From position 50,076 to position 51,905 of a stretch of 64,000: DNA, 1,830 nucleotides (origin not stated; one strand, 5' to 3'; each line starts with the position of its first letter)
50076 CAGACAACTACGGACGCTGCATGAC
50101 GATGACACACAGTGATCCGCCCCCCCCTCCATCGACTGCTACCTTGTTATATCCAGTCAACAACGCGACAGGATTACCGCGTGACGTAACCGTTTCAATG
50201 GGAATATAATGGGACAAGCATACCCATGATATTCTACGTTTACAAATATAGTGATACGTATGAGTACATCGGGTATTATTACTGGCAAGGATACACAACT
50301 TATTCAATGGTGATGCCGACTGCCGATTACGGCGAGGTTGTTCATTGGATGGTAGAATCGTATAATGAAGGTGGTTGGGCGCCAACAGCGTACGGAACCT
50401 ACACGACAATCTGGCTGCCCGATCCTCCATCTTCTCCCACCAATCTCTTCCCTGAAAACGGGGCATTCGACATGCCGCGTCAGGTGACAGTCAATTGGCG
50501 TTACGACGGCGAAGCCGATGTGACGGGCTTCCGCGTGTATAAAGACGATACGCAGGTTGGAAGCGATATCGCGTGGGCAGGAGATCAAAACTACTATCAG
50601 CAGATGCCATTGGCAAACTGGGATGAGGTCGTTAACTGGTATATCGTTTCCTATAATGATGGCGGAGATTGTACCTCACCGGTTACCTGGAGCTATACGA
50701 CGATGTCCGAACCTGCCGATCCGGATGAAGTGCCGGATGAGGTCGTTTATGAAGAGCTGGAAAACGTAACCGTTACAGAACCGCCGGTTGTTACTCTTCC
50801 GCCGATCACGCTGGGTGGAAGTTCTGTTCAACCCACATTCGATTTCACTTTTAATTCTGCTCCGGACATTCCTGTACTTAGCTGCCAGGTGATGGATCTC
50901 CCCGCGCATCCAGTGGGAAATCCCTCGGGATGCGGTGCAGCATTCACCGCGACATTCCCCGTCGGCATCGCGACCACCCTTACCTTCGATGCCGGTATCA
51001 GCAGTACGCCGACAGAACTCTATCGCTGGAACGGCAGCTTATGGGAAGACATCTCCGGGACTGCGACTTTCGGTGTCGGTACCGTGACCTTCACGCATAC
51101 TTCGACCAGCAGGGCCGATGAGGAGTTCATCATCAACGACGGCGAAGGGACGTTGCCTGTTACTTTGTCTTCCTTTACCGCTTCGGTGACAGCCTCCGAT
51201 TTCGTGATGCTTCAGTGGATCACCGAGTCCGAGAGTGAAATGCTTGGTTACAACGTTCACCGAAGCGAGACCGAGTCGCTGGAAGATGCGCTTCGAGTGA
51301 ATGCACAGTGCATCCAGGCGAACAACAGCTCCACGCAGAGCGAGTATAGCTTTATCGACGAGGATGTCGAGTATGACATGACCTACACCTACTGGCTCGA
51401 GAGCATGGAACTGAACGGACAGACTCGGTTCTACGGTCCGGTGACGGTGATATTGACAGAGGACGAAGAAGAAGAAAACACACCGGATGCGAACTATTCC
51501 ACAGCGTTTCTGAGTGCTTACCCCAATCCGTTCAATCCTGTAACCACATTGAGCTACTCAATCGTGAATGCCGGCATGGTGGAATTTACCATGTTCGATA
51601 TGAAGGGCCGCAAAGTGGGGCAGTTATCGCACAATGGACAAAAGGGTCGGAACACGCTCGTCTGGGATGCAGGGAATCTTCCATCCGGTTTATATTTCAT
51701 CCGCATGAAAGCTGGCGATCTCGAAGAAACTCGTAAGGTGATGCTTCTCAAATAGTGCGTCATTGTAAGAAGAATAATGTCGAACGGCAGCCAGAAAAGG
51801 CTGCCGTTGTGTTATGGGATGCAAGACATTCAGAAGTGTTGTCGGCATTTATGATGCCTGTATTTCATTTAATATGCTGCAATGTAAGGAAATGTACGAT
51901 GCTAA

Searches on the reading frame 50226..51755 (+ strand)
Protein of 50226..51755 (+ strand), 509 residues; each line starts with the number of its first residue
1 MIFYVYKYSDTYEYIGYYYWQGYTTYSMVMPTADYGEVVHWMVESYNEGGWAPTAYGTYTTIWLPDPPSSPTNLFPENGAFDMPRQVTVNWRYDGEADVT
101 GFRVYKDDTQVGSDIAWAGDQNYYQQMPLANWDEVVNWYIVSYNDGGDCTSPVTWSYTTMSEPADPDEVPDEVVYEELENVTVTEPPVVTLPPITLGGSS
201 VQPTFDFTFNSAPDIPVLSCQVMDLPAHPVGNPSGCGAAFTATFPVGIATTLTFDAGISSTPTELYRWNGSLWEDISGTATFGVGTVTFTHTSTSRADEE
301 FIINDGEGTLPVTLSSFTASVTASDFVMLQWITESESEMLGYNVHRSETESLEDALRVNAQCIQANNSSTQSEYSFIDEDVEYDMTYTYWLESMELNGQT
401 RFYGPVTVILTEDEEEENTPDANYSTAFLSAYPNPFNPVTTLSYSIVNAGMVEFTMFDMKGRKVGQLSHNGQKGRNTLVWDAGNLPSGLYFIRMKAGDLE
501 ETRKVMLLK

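Call 78: search_protein_families(library=pfam, proteins=[window:50226-51755:+], max_evalue=0.00001)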
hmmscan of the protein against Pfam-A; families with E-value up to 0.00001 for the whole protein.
window:50226-51755:+ (509 aa): 1 family
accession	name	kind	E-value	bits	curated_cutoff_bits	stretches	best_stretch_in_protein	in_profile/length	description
PF18962.6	Por_Secre_tail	-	3.6e-10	40.4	27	1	432-506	2-74/75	Secretion system C-terminal sorting domain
